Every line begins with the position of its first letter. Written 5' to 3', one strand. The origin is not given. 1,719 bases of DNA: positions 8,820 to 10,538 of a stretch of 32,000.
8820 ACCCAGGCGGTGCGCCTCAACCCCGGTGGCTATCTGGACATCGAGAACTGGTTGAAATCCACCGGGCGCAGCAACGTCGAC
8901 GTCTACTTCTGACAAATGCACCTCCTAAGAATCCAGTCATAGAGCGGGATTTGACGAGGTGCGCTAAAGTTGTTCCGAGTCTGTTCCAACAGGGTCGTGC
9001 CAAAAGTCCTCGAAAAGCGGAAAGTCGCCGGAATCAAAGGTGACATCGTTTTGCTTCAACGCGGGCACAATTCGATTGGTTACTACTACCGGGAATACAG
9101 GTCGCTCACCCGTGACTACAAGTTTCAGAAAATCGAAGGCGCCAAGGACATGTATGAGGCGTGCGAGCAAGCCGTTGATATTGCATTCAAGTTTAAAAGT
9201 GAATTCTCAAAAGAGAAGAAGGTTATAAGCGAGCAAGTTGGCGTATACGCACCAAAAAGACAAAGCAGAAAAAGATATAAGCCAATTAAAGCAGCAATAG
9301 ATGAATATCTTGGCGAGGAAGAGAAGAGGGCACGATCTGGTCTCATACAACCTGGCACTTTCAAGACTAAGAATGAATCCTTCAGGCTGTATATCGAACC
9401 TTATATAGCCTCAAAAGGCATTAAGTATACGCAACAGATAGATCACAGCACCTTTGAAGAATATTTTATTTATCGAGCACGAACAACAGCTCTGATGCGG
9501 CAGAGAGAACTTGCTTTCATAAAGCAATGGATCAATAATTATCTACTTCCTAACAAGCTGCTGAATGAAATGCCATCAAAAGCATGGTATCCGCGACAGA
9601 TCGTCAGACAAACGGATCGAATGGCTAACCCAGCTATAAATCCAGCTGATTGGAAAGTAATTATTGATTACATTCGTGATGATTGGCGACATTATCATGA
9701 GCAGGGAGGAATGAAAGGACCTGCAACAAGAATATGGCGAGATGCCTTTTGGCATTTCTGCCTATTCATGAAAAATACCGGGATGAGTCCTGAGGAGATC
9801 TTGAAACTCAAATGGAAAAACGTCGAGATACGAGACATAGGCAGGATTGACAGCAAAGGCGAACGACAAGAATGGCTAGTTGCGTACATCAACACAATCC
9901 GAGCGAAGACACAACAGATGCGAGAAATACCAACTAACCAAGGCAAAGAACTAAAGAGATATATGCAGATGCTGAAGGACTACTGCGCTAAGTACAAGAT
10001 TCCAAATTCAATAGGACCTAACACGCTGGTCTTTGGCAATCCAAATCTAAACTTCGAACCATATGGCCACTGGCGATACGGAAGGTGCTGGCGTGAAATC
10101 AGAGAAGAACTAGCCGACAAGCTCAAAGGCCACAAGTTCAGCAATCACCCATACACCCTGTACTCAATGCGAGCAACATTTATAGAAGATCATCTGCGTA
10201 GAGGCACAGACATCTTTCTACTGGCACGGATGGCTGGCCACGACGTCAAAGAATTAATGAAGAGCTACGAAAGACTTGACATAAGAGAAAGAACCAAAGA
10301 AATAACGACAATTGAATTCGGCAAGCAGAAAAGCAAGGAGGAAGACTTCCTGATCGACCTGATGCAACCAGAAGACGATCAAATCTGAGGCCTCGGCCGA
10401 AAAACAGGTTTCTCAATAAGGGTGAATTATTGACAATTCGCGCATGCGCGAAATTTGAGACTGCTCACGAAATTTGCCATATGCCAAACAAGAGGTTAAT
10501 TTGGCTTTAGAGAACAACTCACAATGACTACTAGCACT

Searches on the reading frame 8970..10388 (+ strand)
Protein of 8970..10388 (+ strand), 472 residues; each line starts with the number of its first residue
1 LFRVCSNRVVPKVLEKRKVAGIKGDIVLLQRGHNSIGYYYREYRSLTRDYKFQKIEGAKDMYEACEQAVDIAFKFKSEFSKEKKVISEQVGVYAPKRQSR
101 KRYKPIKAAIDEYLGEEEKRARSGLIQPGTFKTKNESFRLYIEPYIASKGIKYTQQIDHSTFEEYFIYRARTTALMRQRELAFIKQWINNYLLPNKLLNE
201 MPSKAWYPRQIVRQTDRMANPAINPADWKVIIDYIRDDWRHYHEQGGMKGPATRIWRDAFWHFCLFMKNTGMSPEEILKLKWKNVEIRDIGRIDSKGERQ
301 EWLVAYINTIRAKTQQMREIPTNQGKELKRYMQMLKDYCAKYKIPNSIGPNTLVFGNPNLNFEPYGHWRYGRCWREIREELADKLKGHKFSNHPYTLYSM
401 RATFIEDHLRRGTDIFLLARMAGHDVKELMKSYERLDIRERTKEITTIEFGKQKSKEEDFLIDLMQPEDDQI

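Call 7: search_protein_families(library=pfam, proteins=[window:8970-10388:+], max_evalue=0.1)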
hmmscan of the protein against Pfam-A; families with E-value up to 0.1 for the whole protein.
window:8970-10388:+ (472 aa): 2 families
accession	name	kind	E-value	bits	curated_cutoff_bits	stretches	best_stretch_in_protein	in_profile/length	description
PF00589.27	Phage_integrase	-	0.00021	21.6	27.1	1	264-436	28-168/172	Phage integrase family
PF04353.18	Rsd_AlgQ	-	0.062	13.7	35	0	298-340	25-66/150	Regulator of RNA polymerase sigma(70) subunit, Rsd/AlgQ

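Call 9: find_related_loci(query=window:8970-10388:+, collection=genome_contigs, flank=10000)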
Query window:8970-10388:+ (472 aa) in genome_contigs; peptide patterns used: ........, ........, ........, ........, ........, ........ (x = any residue, [..] = any of these).
51 stretches matched a pattern, but none encodes a relative of the query by tblastn (E <= 1e-3).

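Call 10: find_related_loci(query=window:8970-10388:+, collection=viral_contigs, flank=10000)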
Query window:8970-10388:+ (472 aa) in viral_contigs; peptide patterns used: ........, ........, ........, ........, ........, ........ (x = any residue, [..] = any of these).
11 stretches matched a pattern, but none encodes a relative of the query by tblastn (E <= 1e-3).

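Call 11: find_homologous_proteins(query=window:8970-10388:+, max_evalue=0.001)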
Query window:8970-10388:+ (472 aa): 167 proteins with E <= 0.001 among 4341 candidates; the best 120 are listed.
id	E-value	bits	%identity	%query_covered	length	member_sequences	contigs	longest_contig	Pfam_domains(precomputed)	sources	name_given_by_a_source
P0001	0.0e+0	1097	100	100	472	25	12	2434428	-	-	-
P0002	7.8e-169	580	53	98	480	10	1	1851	PF00589.28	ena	-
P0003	2.4e-164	566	55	94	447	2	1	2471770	-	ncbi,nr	ncbi:phage integrase family protein [Synechococcus sp. A18-46.1]|nr:phage integrase family protein [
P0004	3.7e-155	535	51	98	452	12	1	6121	PF00589.28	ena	-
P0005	9.6e-149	514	51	98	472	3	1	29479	PF00589.28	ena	-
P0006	3.2e-147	509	51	94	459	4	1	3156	-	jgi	jgi:integrase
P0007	7.3e-147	508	49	98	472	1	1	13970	PF00589.28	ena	-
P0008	1.8e-144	500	50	98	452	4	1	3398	PF00589.28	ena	-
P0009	6.1e-143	495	49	98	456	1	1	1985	-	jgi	jgi:integrase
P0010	3.9e-137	476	56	75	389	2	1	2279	PF00589.28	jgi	jgi:integrase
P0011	2.5e-130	453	47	98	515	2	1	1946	PF00589.28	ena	-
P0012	6.3e-124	432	47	94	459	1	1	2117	PF00589.28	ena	-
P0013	2.4e-123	430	45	98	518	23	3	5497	PF00589.28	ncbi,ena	-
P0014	7.5e-119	416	45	98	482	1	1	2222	PF00589.28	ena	-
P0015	3.8e-118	413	44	94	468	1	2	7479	PF00589.28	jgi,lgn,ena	jgi:integrase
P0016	6.2e-117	409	43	97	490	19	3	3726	PF00589.28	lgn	-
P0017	1.1e-116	408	43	98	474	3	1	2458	PF00589.28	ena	-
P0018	2.6e-116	407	44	94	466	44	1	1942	PF00589.28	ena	-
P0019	3.3e-116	407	42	98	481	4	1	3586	PF00589.28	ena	-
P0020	3.9e-115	403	44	96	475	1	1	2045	PF00589.28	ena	-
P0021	4.7e-115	403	44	94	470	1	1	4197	PF00589.28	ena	-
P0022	2.0e-114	401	43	98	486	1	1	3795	PF00589.28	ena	-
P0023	1.2e-113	398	41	95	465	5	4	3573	PF00589.28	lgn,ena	-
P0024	1.8e-113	398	42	97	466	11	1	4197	PF00589.28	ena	-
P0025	4.1e-113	397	41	95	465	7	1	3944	PF00589.28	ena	-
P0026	5.1e-113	396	42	95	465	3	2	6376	PF00589.28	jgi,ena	-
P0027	6.8e-113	396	44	97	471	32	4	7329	PF00589.28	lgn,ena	-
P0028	3.0e-111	391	44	94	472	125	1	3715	PF00589.28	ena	-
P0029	3.8e-111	390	42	98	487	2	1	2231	PF00589.28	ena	-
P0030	1.1e-110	389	44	97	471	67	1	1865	PF00589.28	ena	-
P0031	3.8e-110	387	43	98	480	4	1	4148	PF00589.28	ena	-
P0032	8.1e-110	386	40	97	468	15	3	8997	PF00589.28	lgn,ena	-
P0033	8.2e-110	386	42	94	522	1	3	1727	PF00589.28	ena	-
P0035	3.2e-109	384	44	97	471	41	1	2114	PF00589.28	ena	-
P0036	1.3e-108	382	44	87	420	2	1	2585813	PF00589.28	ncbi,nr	ncbi:hypothetical protein KR49_06905 [Synechococcus sp. KORDI-49]|nr:hypothetical protein KR49_06905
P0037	2.3e-108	381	42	93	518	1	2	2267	PF00589.28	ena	-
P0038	7.3e-108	379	41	96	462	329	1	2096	PF00589.28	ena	-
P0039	1.3e-107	379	40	97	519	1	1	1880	PF00589.28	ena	-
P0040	1.7e-107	378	41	94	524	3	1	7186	PF00589.28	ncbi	-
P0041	2.6e-107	378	43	93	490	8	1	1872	PF00589.28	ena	-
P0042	2.7e-107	378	43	94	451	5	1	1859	PF00589.28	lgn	-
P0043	5.2e-107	377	42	98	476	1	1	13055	PF00589.28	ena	-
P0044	1.0e-106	376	39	97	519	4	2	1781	PF00589.28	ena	-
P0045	1.1e-106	375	40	93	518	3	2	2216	PF00589.28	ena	-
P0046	1.4e-106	375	40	98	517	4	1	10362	PF00589.28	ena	-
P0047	5.7e-106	373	41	94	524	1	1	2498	PF00589.28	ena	-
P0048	1.1e-105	372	40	97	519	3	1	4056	PF00589.28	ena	-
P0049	1.7e-105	372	41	95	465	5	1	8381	PF00589.28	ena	-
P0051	1.4e-104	369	41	95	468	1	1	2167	PF00589.28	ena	-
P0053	2.4e-103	364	42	92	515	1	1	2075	PF00589.28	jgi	jgi:integrase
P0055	8.9e-103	363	40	94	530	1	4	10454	PF00589.28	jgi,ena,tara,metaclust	tara:strand:- start:193 stop:1785 length:1593 start_codon:yes stop_codon:yes gene_type:complete|meta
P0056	1.0e-102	362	40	95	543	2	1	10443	PF00589.28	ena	-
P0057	1.2e-102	362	39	97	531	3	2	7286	PF00589.28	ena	-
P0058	2.9e-102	361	51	69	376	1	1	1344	PF00589.28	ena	-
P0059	4.7e-102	360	43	94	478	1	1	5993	PF00589.28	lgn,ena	-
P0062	1.1e-101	359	42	94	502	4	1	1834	PF00589.28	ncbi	-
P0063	3.8e-101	357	38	97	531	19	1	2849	PF00589.28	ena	-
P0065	8.5e-101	356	41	94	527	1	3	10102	PF00589.28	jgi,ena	-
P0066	8.6e-101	356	38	95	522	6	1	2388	PF00589.28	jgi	-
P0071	5.0e-100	354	40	94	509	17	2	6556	PF00589.28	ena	-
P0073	1.4e-99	352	38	95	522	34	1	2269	PF00589.28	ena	-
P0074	2.3e-99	351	42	98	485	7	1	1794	PF00589.28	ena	-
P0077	6.2e-99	350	39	97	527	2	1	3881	PF00589.28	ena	-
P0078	7.2e-99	350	39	94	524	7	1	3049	PF00589.28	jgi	-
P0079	1.1e-98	349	40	94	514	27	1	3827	PF00589.28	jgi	-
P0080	1.6e-98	349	39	95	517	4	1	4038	PF00589.28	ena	-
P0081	2.1e-98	348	42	78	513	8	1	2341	PF00589.28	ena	-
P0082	2.4e-98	348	39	95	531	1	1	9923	PF00589.28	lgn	-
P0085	4.1e-96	341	48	67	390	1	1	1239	PF00589.28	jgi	jgi:integrase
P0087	8.3e-91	323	39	95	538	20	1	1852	PF00589.28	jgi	-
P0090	1.2e-89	319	40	94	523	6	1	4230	PF00589.28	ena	-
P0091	3.6e-89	318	47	69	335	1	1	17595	PF00589.28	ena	-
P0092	4.6e-89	317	42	73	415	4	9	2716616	PF00589.28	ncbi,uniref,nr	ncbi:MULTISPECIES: hypothetical protein [unclassified Prochlorococcus]|uniref:hypothetical protein n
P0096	4.0e-84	301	39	95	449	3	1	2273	PF00589.28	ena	-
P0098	7.1e-84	300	39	94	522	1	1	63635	PF00589.28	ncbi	-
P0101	3.9e-83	298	35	95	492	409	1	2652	PF00589.28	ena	-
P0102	7.3e-82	294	51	55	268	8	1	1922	PF00589.28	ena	-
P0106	4.3e-81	291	35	89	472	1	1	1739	PF00589.28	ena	-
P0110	2.0e-80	289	36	92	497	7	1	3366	PF00589.28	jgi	-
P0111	2.2e-80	289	36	95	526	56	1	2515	PF00589.28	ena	-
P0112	1.0e-79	287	37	95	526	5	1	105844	PF00589.28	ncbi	-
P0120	4.8e-78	281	37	95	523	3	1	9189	PF00589.28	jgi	-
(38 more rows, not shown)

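Call 14: find_related_loci(query=A1, collection=genome_contigs, flank=10000)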
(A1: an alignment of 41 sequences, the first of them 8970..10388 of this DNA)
Query A1 (472 aa) in genome_contigs; peptide patterns used: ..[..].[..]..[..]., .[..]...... (x = any residue, [..] = any of these).
104 stretches matched a pattern; 27 encode a relative of the query (tblastn E <= 1e-3); 27 distinct loci.
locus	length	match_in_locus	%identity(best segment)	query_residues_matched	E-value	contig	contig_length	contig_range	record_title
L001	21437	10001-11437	42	10-469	1e-123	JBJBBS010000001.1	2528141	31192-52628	MAG: Synechococcus sp. isolate CUG2138 NODE_3_length_2528141_cov_159.885120, whole genome shotgun sequence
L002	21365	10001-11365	41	9-458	4e-116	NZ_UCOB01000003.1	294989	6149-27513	Synechococcus sp. UW140, whole genome shotgun sequence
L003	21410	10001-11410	41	9-463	3e-112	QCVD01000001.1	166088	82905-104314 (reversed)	Synechococcus sp. AG-683-C23 Ga0171724_101, whole genome shotgun sequence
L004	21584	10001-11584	40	9-468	9e-112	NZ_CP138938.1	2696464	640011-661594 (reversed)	Prochlorococcus sp. MIT 0707 chromosome, complete genome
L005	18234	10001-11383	41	8-463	2e-114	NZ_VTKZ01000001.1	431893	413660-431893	Synechococcus sp. MU1642 syn.ctd422_length_431893_cov_10.420123, whole genome shotgun sequence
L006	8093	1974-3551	39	10-458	6e-96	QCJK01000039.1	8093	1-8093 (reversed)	Prochlorococcus sp. AG-409-B05 Ga0171872_139, whole genome shotgun sequence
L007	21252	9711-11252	37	8-455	6e-93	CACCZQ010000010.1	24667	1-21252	uncultured Prochlorococcus sp. isolate AG-903-E23 genome assembly, contig: AG-903-E23_NODE_10, whole genome shotgun sequ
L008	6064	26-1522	39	38-458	8e-92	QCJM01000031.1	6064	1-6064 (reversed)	Prochlorococcus sp. AG-409-B13 Ga0171874_131, whole genome shotgun sequence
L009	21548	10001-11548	35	1-455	6e-90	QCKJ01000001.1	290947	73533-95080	Prochlorococcus sp. AG-409-M05 Ga0171897_101, whole genome shotgun sequence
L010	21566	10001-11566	36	9-458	1e-89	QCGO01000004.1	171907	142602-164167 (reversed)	Prochlorococcus sp. AG-388-E21 Ga0171844_104, whole genome shotgun sequence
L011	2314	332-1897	36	9-458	2e-92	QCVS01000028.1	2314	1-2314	Prochlorococcus sp. AG-686-J21 Ga0172077_128, whole genome shotgun sequence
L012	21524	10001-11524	35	9-455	5e-89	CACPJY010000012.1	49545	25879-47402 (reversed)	MAG: uncultured Synechococcaceae cyanobacterium isolate AG-439-B13 genome assembly, contig: AG-439-B13_NODE_12, whole ge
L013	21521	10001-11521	36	10-455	1e-88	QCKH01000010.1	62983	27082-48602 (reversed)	Prochlorococcus sp. AG-409-L21 Ga0171895_110, whole genome shotgun sequence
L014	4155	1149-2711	35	9-458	3e-88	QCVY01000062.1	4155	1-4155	Prochlorococcus sp. AG-686-P16 Ga0172083_162, whole genome shotgun sequence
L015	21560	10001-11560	34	9-458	9e-86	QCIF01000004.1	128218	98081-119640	Prochlorococcus sp. AG-402-K10 Ga0115735_104, whole genome shotgun sequence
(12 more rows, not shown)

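Call 31: find_encoding_contigs(protein=P0003, flank=10000, max_places=3)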
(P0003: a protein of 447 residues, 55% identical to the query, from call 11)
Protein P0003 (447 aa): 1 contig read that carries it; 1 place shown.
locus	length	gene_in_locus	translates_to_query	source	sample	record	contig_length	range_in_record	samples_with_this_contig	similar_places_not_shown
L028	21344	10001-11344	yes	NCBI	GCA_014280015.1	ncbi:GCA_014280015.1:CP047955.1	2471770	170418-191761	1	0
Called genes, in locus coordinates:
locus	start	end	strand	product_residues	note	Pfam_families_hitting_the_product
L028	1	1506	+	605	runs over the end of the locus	PF00664:ABC_membrane, PF00005:ABC_tran, PF02463:SMC_N (weak)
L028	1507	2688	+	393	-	PF00534:Glycos_transf_1 (weak), PF13692:Glyco_trans_1_4, PF13524:Glyco_trans_1_2 (weak)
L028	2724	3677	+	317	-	PF02709:Glyco_transf_7C (weak)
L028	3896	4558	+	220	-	-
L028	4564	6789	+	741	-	PF13439:Glyco_transf_4, PF13579:Glyco_trans_4_4, PF00534:Glycos_transf_1, PF13692:Glyco_trans_1_4, PF13439:Glyco_transf_4, PF20706:GT4-conflict (weak), PF00534:Glycos_transf_1, PF13692:Glyco_trans_1_4, +1 more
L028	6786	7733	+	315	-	PF00535:Glycos_transf_2, PF10111:Glyco_tranf_2_2 (faint)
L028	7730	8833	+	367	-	-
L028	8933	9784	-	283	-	PF00793:DAHP_synth_1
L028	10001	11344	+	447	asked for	-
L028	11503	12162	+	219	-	-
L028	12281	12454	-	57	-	PF01402:RHH_1 (weak)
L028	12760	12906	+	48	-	-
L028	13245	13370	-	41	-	-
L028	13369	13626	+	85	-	-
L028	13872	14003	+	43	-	-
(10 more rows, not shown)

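Call 32: find_encoding_contigs(protein=P0005, flank=10000, max_places=3)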
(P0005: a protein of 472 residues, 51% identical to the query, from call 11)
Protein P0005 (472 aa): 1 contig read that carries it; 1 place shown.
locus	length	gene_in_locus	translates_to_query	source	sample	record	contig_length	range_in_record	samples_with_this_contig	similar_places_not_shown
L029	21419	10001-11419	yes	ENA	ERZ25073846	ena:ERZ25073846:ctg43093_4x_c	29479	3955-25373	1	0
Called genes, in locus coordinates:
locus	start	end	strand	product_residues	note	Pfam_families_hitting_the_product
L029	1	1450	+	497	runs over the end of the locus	PF18013:Phage_lysozyme2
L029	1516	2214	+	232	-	-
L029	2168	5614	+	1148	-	-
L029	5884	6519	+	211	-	-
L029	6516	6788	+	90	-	-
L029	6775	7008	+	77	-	-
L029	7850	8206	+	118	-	-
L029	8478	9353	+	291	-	PF00145:DNA_methylase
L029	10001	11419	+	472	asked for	PF00589:Phage_integrase (weak)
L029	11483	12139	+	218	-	-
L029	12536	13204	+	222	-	-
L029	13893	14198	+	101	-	-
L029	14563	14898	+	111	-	-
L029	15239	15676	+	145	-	PF01527:HTH_Tnp_1 (faint), PF06056:Terminase_5 (faint), PF13384:HTH_23 (weak)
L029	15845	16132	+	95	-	-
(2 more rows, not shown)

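Call 39: search_solved_structures(query=A1, max_evalue=1, show_alignments=1)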
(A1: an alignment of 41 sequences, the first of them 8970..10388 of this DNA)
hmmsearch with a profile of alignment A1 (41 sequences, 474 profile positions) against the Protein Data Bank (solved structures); distinct sequences matched with E-value up to 1: 3.
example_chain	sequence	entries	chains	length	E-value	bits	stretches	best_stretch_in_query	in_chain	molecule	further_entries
3nrw_A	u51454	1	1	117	0.011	17.8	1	109-211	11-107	Phage integrase/site-specific recombinase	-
4me7_E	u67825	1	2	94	0.39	12.7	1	90-141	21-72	Antitoxin EndoAI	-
1aih_A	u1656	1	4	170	0.76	11.7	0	406-441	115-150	HP1 INTEGRASE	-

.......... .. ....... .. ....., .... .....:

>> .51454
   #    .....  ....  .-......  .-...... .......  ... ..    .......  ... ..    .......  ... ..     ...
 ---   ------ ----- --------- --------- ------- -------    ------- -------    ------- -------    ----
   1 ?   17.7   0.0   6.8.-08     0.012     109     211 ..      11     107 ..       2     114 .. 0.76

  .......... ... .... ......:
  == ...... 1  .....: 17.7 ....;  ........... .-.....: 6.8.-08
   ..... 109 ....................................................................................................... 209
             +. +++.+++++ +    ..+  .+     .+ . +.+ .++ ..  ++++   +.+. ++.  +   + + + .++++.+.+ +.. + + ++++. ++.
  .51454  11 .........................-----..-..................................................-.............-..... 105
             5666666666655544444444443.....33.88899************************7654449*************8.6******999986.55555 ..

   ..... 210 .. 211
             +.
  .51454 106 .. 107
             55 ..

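Call 45: find_related_loci(query=A1, collection=viral_contigs, flank=10000)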
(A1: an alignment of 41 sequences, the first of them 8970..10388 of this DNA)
Query A1 (472 aa) in viral_contigs; peptide patterns used: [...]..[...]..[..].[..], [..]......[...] (x = any residue, [..] = any of these).
64 stretches matched a pattern; 1 encode a relative of the query (tblastn E <= 1e-3); 1 distinct loci.
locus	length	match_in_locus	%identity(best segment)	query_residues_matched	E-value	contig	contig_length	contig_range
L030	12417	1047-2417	49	9-468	4e-151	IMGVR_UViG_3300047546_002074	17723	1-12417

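Call 54: predict_structure(alignment_id=A1)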
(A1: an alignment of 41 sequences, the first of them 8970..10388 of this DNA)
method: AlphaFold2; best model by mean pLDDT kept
length: 472 residues; sequences in the alignment: 41
mean_pLDDT: 85.4   pTM: 0.60
mean pLDDT of the five models: 85.4, 85.4, 84.5, 83.9, 83.5
residues with pLDDT >= 90: 282; 70-90: 119; 50-70: 36; < 50: 35
segments of 3 or more residues with pLDDT < 50: 1-5, 91-98, 450-453, 455-472
pLDDT, mean of each block of 10 residues (from residue 1): 53 91 93 89 87 93 93 86 59 46 89 97 92 96 97 95 94 89 97 94 91 71 94 94 76 92 96 93 94 88 92 86 94 95 86 95 92 94 90 90 91 89 85 79 63 45 40 41
secondary structure, 60 per line:
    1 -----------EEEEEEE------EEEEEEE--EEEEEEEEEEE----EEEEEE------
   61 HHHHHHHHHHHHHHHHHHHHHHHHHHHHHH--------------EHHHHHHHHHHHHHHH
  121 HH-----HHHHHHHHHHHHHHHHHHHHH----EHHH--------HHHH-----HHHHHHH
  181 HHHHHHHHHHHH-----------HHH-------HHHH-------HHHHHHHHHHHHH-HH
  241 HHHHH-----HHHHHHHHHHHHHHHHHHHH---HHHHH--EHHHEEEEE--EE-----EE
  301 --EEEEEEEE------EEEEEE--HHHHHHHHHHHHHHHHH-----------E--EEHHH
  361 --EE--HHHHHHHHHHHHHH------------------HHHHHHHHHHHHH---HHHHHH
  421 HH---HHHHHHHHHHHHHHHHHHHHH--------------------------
elements in order: E12-18 E25-31 E34-44 E49-54 H61-90 H106-122 H128-148 H165-168 H174-192 H214-217 H225-237 H239-245 H251-270 H274-278 E285-289 E303-310 E317-322 H325-341 H367-380 H399-411 H415-422 H426-446

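Call 59: find_encoding_contigs(protein=P0004, flank=6000, max_places=2)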
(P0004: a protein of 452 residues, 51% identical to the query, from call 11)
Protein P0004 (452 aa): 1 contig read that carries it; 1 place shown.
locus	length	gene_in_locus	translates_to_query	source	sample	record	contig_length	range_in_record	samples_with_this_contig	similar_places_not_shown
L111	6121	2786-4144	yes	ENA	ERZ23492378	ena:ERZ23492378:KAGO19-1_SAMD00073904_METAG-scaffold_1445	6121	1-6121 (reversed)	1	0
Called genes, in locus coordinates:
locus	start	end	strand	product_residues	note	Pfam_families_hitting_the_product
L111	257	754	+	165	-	PF13384:HTH_23 (faint)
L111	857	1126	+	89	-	-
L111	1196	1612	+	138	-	-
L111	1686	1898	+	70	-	-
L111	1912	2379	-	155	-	-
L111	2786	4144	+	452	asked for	PF00589:Phage_integrase (weak)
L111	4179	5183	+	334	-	-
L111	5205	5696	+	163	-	PF10544:T5orf172, PF13455:MUG113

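Call 60: find_encoding_contigs(protein=P0007, flank=10000, max_places=2)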
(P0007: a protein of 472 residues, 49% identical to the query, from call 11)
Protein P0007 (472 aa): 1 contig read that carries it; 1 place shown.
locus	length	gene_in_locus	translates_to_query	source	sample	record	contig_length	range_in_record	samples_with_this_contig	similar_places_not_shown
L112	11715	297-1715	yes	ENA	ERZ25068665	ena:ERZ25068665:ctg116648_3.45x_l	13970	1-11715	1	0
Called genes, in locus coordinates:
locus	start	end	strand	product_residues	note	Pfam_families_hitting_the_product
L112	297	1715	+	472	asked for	PF00589:Phage_integrase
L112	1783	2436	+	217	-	-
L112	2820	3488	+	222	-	-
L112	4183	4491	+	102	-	-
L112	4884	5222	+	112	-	-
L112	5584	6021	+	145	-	PF06056:Terminase_5 (faint), PF01527:HTH_Tnp_1 (weak), PF13384:HTH_23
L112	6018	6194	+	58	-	-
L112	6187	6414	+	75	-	-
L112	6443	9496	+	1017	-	PF18013:Phage_lysozyme2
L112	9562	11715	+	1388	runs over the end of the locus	-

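Call 61: fold_search(model_id=the predicted structure, library=pdb)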
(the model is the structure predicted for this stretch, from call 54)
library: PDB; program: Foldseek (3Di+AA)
matches with E <= 10: 390; with E <= 0.001: 50
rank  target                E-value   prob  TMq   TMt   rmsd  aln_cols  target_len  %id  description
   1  1ma7_B                2.7e-07  1.00  0.39  0.54   7.9       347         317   14  Crystal structure of Cre site-specific recombinase complexed with a mutant DNA substrate, LoxP-A8/T27 (released 2003-07-08)
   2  2a3v_C                2.9e-07  1.00  0.38  0.51   8.1       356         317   13  Structural basis for broad DNA-specificity in integron recombination (released 2006-05-02)
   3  3crx_A                3.4e-07  1.00  0.43  0.59   7.2       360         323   15  CRE RECOMBINASE/DNA COMPLEX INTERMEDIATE I (released 1999-12-14)
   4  2a3v_A                5.4e-07  1.00  0.38  0.52   7.9       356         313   13  Structural basis for broad DNA-specificity in integron recombination (released 2006-05-02)
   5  6emy_B                6.7e-07  1.00  0.39  0.53  10.6       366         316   13  Structure of the Tn1549 transposon Integrase (aa 82-397, Y379F) in complex with transposon right end DNA (released 2018-04-04)
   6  5hxy_A                6.7e-07  1.00  0.29  0.46  14.6       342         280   15  Crystal structure of XerA recombinase (released 2017-02-01)
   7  5hxy_C                7.8e-07  1.00  0.27  0.44  15.1       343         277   15  Crystal structure of XerA recombinase (released 2017-02-01)
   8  1pvp_B                8.7e-07  1.00  0.39  0.54   8.0       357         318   14  BASIS FOR A SWITCH IN SUBSTRATE SPECIFICITY: CRYSTAL STRUCTURE OF SELECTED VARIANT OF CRE SITE-SPECIFIC RECOMBINASE, A (released 2004-02-17)
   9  5u91_B                9.2e-07  1.00  0.39  0.52   7.9       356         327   14  Crystal structure of Tre/loxLTR complex (released 2017-07-26)
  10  6emz_A                9.2e-07  1.00  0.37  0.51  11.1       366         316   13  Structure of the Tn1549 transposon Integrase (aa 82-397, R225K) in complex with circular intermediate DNA (CI5-DNA) (released 2018-04-04)
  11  5u91_F                1.4e-06  1.00  0.39  0.53   7.6       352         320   14  Crystal structure of Tre/loxLTR complex (released 2017-07-26)
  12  1pvq_B                1.5e-06  1.00  0.38  0.53   9.4       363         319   13  BASIS FOR A SWITCH IN SUBSTRATE SPECIFICITY: CRYSTAL STRUCTURE OF SELECTED VARIANT OF CRE SITE-SPECIFIC RECOMBINASE, L (released 2004-02-17)
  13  1pvr_B                1.6e-06  1.00  0.39  0.54   8.0       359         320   15  BASIS FOR A SWITCH IN SUBSTRATE SPECIFICITY: CRYSTAL STRUCTURE OF SELECTED VARIANT OF CRE SITE-SPECIFIC RECOMBINASE, L (released 2004-02-17)
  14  6en2_A                1.6e-06  1.00  0.38  0.53  10.9       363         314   13  Structure of the Tn1549 transposon Integrase (aa 82-397, R225K) in complex with a circular intermediate DNA (CI6b-DNA) (released 2018-04-04)
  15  6en0_A                1.7e-06  1.00  0.37  0.51   9.1       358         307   12  Structure of the Tn1549 transposon Integrase (aa 82-397) in complex with circular intermediate DNA (CI5-DNA) (released 2018-04-04)
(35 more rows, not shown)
